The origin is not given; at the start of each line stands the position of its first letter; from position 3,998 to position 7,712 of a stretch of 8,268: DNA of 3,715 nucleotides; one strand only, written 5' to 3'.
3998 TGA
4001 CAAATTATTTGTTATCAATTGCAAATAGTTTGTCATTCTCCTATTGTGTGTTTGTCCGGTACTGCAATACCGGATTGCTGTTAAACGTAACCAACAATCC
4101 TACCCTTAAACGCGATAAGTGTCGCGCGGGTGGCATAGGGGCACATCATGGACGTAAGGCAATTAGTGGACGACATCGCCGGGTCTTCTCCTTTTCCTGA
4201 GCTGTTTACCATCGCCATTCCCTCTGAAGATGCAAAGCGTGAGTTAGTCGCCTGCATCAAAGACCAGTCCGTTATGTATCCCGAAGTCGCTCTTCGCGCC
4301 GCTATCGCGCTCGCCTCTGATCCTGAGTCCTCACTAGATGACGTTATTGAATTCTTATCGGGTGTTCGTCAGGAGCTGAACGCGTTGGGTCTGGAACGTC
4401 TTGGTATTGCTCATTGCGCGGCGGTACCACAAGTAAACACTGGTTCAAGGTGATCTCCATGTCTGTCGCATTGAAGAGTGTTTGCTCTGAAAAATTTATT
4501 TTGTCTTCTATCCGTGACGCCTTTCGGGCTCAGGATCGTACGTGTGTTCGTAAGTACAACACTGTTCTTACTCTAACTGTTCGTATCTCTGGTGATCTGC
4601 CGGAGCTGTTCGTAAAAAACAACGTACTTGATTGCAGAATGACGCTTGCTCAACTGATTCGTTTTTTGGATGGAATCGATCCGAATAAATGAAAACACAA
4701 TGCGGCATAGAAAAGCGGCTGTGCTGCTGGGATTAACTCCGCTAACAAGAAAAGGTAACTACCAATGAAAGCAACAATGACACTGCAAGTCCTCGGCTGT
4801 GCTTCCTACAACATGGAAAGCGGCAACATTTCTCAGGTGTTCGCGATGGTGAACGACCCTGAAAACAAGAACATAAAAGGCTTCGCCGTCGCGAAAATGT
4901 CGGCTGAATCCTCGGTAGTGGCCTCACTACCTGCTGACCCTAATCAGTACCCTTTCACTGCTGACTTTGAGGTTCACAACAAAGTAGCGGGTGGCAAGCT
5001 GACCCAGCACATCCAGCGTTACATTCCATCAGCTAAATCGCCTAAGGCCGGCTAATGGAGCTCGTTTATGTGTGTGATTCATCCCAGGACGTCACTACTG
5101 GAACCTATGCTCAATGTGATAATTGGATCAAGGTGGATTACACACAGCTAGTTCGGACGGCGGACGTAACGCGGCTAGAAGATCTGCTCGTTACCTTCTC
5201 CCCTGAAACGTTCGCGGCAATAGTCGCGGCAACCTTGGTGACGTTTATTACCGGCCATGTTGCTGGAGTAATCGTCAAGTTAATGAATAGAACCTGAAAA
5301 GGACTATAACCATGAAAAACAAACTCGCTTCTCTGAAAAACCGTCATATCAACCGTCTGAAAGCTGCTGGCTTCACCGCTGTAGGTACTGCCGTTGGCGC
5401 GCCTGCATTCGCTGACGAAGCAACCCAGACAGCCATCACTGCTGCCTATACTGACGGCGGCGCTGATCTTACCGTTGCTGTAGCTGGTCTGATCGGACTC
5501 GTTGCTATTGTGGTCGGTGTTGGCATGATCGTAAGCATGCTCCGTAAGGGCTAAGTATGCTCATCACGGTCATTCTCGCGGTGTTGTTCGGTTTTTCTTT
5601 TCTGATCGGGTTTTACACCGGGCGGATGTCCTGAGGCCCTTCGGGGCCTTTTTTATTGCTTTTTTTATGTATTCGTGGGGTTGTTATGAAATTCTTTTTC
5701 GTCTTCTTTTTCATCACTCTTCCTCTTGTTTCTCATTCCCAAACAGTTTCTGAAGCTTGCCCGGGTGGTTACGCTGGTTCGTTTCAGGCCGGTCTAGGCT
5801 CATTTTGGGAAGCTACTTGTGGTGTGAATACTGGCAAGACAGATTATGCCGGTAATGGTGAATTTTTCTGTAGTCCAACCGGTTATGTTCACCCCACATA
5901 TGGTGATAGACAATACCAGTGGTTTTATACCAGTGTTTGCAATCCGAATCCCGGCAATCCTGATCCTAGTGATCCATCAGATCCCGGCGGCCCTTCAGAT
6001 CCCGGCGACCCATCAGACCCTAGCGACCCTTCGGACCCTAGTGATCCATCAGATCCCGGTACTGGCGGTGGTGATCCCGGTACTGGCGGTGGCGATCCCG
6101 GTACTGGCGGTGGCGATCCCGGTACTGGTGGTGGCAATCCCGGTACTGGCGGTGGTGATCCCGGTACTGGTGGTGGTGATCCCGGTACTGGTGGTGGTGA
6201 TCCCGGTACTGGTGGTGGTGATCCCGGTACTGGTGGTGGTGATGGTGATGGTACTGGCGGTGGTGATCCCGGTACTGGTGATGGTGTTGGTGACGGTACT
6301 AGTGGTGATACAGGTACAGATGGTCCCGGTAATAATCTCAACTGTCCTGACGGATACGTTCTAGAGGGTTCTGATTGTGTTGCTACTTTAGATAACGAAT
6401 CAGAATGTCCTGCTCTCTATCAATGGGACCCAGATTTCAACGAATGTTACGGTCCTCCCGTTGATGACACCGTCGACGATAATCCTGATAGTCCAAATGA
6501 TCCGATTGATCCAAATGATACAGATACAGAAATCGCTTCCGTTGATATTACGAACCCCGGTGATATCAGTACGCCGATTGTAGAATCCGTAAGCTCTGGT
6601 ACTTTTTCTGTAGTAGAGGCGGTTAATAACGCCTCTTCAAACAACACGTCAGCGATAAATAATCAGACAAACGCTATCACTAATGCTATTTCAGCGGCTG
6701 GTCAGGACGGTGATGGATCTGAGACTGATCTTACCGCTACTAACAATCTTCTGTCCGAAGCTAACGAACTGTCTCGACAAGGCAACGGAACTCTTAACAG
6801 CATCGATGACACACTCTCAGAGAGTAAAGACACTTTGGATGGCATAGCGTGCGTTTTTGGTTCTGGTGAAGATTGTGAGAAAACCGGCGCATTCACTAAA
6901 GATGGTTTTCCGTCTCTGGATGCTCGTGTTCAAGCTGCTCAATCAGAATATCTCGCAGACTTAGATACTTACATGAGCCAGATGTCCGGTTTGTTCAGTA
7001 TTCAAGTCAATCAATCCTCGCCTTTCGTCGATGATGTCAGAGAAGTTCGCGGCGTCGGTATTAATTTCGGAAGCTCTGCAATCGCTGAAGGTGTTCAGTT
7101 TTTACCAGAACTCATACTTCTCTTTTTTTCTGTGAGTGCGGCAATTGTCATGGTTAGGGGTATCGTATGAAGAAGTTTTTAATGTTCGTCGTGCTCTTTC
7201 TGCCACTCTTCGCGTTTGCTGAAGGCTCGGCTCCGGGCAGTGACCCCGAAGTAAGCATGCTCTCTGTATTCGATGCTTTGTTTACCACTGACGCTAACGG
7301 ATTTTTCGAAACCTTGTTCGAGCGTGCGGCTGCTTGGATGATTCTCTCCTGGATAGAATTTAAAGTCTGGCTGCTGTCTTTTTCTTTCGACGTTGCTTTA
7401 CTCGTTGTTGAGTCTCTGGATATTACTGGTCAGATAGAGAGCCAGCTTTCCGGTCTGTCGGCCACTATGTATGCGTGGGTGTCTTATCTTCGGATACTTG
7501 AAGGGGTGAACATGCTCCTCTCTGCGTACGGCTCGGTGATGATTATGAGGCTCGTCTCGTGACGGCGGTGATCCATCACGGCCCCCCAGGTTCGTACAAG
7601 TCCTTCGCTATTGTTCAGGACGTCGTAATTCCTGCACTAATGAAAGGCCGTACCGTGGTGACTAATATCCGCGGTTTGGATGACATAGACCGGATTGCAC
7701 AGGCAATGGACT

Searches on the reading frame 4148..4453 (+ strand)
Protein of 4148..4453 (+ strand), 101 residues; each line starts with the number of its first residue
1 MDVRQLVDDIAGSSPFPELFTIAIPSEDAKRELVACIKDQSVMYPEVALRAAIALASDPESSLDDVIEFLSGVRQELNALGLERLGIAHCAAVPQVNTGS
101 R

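Call 4: search_protein_families(library=pfam, proteins=[window:4148-4453:+], max_evalue=0.01)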
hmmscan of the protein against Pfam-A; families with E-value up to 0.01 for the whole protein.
window:4148-4453:+ (101 aa): 0 families

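Call 6: search_protein_families(library=phrogs, proteins=[window:4148-4453:+], max_evalue=0.001)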
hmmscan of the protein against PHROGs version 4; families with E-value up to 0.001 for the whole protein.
window:4148-4453:+ (101 aa): 0 families

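Call 34: search_protein_families(library=pfam, proteins=[window:4148-4453:+], max_evalue=5)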
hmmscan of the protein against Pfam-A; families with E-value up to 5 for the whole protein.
window:4148-4453:+ (101 aa): 0 families

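Call 49: find_homologous_proteins(query=window:4148-4453:+, max_evalue=0.001)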
Query window:4148-4453:+ (101 aa): 7 proteins with E <= 0.001 among 22 candidates.
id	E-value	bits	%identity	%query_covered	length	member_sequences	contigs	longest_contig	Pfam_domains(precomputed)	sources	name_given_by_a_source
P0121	2.5e-56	205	98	100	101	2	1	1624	-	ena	-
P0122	5.6e-53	195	92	100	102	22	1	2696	-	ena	-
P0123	1.6e-51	190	91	100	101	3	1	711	-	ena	-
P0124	7.3e-48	178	84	100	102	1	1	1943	-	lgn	-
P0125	4.1e-47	176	84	100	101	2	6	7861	-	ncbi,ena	-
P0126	3.3e-42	160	77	100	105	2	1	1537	-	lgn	-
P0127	3.8e-28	115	100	58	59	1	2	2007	-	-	-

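Call 80: predict_structure(alignment_id=A6)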
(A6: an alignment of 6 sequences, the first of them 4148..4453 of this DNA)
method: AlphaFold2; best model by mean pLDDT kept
length: 101 residues; sequences in the alignment: 6
mean_pLDDT: 65.4   pTM: 0.51
mean pLDDT of the five models: 65.4, 56.3, 52.7, 49.5, 48.6
residues with pLDDT >= 90: 0; 70-90: 28; 50-70: 68; < 50: 5
segments of 3 or more residues with pLDDT < 50: 97-101
pLDDT, mean of each block of 10 residues (from residue 1): 70 66 65 65 61 70 76 73 59 51 35
secondary structure, 60 per line:
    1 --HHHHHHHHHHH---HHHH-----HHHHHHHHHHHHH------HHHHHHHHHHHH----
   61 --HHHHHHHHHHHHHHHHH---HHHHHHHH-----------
elements in order: H3-13 H17-20 H26-38 H45-56 H63-79 H83-90

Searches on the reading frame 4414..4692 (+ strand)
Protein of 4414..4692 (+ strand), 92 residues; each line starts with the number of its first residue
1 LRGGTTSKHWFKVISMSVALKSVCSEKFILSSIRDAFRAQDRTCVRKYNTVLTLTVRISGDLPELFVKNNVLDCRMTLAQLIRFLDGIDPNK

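Call 34: search_protein_families(library=pfam, proteins=[window:4414-4692:+], max_evalue=5)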
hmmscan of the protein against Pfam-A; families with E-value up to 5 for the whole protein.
window:4414-4692:+ (92 aa): 1 family
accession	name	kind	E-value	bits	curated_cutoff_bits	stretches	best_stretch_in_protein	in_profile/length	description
PF20889.2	TsiV3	-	0.13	12.7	28.4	1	19-86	21-86/90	Antitoxin TsiV3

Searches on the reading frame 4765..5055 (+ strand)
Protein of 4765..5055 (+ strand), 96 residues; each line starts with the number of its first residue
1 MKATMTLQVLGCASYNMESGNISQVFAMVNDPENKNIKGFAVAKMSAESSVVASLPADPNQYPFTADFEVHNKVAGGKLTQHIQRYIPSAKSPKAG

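Call 4: search_protein_families(library=pfam, proteins=[window:4765-5055:+], max_evalue=0.01)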
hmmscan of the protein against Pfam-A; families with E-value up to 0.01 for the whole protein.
window:4765-5055:+ (96 aa): 0 families

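Call 6: search_protein_families(library=phrogs, proteins=[window:4765-5055:+], max_evalue=0.001)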
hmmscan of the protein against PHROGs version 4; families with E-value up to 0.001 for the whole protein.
window:4765-5055:+ (96 aa): 1 family
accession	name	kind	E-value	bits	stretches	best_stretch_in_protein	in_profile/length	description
phrog_22642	-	unknown function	2.2e-06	29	1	1-84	1-86/108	-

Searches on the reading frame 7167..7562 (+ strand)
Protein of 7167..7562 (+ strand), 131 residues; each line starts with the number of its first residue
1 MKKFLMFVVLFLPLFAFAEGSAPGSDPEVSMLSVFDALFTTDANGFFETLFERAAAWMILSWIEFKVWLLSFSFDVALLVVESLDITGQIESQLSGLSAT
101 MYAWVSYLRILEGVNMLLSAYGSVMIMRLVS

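Call 4: search_protein_families(library=pfam, proteins=[window:7167-7562:+], max_evalue=0.01)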
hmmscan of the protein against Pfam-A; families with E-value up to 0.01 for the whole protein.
window:7167-7562:+ (131 aa): 1 family
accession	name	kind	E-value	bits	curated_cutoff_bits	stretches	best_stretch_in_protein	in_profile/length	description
PF10734.14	DUF2523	-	2.4e-06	28.4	22.1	1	52-127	6-78/80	Protein of unknown function (DUF2523)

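Call 6: search_protein_families(library=phrogs, proteins=[window:7167-7562:+], max_evalue=0.001)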
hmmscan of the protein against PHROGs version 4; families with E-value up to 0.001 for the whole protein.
window:7167-7562:+ (131 aa): 3 families
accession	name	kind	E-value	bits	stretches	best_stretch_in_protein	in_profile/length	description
phrog_306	-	head and packaging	4.6e-12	47.7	1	39-130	22-113/115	minor head protein Ace-like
phrog_1242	-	head and packaging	2.4e-05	25.4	1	86-130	42-86/97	minor head protein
phrog_974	-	head and packaging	0.0002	23.1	1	54-130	20-102/107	minor head protein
